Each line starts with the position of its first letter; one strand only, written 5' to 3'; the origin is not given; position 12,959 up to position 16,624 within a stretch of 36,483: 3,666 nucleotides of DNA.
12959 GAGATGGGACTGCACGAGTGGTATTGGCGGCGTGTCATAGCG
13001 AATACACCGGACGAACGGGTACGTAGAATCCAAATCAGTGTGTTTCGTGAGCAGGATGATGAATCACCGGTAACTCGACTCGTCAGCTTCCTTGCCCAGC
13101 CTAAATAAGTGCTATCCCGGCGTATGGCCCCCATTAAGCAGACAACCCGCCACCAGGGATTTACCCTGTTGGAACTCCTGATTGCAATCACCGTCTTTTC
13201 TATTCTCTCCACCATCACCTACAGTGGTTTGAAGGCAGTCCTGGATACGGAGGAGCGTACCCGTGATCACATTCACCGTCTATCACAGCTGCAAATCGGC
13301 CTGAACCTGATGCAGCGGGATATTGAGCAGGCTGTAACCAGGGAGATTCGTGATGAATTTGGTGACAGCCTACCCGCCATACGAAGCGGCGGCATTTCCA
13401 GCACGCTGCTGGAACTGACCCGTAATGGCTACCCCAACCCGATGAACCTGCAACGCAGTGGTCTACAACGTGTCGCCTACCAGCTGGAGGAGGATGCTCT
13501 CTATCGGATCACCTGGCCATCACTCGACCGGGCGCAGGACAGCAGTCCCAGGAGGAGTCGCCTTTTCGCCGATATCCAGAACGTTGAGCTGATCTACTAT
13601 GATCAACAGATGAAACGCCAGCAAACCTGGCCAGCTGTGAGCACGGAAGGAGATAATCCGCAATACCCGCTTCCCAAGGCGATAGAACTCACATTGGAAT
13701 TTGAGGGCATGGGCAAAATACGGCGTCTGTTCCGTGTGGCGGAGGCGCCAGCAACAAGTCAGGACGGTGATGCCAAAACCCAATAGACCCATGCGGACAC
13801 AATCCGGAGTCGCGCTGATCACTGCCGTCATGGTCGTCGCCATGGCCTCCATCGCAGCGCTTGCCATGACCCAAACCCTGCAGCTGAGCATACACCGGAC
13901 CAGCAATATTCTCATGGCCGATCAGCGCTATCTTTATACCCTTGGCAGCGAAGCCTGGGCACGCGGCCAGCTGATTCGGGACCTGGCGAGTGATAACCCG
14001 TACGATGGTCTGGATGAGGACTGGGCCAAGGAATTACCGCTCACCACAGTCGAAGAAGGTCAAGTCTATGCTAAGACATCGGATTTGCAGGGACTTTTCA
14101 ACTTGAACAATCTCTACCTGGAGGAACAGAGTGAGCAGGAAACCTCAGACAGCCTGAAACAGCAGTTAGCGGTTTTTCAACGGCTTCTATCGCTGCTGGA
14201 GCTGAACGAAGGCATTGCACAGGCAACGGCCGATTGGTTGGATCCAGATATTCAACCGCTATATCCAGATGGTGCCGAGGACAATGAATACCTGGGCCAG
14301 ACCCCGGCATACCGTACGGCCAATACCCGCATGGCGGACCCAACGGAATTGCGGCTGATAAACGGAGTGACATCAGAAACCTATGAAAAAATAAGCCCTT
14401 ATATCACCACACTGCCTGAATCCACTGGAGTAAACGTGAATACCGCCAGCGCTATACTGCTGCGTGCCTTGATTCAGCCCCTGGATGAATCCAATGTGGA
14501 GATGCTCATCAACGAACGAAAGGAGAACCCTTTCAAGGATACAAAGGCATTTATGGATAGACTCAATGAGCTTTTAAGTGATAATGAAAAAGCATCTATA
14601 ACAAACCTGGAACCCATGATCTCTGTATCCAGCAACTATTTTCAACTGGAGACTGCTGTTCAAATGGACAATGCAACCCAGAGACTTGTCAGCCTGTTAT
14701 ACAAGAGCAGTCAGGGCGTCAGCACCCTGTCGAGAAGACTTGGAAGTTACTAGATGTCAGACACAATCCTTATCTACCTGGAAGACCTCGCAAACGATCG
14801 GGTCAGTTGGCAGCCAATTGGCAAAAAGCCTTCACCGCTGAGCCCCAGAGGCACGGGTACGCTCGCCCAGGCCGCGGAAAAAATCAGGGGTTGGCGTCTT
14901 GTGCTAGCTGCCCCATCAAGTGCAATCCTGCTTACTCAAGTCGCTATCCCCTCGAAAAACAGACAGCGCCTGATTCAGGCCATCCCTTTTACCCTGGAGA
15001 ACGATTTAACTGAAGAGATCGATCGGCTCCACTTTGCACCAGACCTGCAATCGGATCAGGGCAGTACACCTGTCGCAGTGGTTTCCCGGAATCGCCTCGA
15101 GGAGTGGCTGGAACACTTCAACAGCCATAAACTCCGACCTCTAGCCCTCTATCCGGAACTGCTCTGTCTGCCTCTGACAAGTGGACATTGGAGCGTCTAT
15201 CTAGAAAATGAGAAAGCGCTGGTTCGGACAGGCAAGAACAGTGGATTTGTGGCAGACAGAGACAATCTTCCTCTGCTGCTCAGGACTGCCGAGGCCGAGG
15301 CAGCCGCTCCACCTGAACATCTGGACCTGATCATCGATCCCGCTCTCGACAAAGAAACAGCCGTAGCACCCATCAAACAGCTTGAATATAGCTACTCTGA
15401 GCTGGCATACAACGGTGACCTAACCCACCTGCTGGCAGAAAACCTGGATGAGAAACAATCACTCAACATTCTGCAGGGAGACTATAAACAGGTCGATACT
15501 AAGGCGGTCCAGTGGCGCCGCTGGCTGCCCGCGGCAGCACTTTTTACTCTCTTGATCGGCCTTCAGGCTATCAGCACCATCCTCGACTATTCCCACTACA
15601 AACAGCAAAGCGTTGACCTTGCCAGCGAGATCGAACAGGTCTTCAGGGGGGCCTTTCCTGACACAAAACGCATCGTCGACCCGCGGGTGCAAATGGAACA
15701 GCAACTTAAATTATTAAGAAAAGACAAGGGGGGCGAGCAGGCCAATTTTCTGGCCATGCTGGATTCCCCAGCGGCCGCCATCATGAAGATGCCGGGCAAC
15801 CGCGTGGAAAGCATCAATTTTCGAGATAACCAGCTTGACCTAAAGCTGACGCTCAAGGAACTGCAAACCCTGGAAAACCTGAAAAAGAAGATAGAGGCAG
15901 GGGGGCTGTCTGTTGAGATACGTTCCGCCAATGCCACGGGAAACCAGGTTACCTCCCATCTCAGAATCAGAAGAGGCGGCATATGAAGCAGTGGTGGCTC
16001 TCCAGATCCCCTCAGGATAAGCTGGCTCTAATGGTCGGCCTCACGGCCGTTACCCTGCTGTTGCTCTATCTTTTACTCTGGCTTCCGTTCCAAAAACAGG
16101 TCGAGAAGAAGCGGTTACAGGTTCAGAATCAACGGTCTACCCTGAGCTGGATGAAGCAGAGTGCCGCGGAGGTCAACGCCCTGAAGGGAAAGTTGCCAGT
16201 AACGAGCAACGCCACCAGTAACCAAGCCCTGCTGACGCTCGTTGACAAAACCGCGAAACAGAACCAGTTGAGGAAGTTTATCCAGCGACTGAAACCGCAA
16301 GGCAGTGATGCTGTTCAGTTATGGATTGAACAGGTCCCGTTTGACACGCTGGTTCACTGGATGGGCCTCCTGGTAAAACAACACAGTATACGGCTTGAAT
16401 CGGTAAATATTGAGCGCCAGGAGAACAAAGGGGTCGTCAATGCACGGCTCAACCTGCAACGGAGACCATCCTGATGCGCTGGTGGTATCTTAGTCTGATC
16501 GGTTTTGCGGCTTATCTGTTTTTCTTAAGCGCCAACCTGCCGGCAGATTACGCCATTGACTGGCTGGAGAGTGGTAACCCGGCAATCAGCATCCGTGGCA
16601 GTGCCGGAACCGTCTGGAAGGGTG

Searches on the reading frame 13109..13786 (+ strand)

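Call 6: search_protein_families(library=ncbifam, proteins=[window:13109-13786:+], max_evalue=0.00001)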
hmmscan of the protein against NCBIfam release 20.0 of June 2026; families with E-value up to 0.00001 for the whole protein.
window:13109-13786:+ (225 aa): 2 families
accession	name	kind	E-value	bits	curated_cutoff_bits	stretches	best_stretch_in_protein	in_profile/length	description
TIGR01711.1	gspJ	equivalog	2.3e-42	145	64.85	1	16-210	1-191/192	type II secretion system minor pseudopilin GspJ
TIGR02532.1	IV_pilin_GFxxxE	domain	2.8e-08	33.2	16.3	1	16-38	2-24/24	prepilin-type N-terminal cleavage/methylation domain-containing protein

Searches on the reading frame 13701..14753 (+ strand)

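Call 6: search_protein_families(library=ncbifam, proteins=[window:13701-14753:+], max_evalue=0.00001)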
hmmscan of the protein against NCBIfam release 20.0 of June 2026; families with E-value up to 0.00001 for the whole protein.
window:13701-14753:+ (350 aa): 1 family
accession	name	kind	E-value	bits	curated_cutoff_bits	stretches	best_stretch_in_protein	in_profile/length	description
NF037980.1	T2SS_GspK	equivalog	8.7e-87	291.5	130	1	34-344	1-306/307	type II secretion system minor pseudopilin GspK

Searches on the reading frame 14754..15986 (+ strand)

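Call 6: search_protein_families(library=ncbifam, proteins=[window:14754-15986:+], max_evalue=0.00001)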
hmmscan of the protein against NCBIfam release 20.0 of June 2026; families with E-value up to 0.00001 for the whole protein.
window:14754-15986:+ (410 aa): 1 family
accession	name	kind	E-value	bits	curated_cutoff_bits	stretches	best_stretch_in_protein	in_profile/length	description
TIGR01709.2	typeII_sec_gspL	equivalog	6.1e-82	275.8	65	1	36-401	39-391/392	type II secretion system protein GspL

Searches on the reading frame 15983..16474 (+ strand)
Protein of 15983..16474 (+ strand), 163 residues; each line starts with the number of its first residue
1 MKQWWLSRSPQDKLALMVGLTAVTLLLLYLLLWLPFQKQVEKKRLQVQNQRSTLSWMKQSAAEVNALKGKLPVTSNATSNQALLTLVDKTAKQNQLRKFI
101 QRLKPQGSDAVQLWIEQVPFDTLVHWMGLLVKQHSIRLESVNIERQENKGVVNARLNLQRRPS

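Call 6: search_protein_families(library=ncbifam, proteins=[window:15983-16474:+], max_evalue=0.00001)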
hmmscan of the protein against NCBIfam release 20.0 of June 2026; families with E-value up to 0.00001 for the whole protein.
window:15983-16474:+ (163 aa): 1 family
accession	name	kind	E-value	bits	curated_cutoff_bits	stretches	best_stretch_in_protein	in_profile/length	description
NF007274.0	PRK09731.1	exception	1.2e-11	44.7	352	1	3-157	27-174/178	GspM family type II secretion system protein YghD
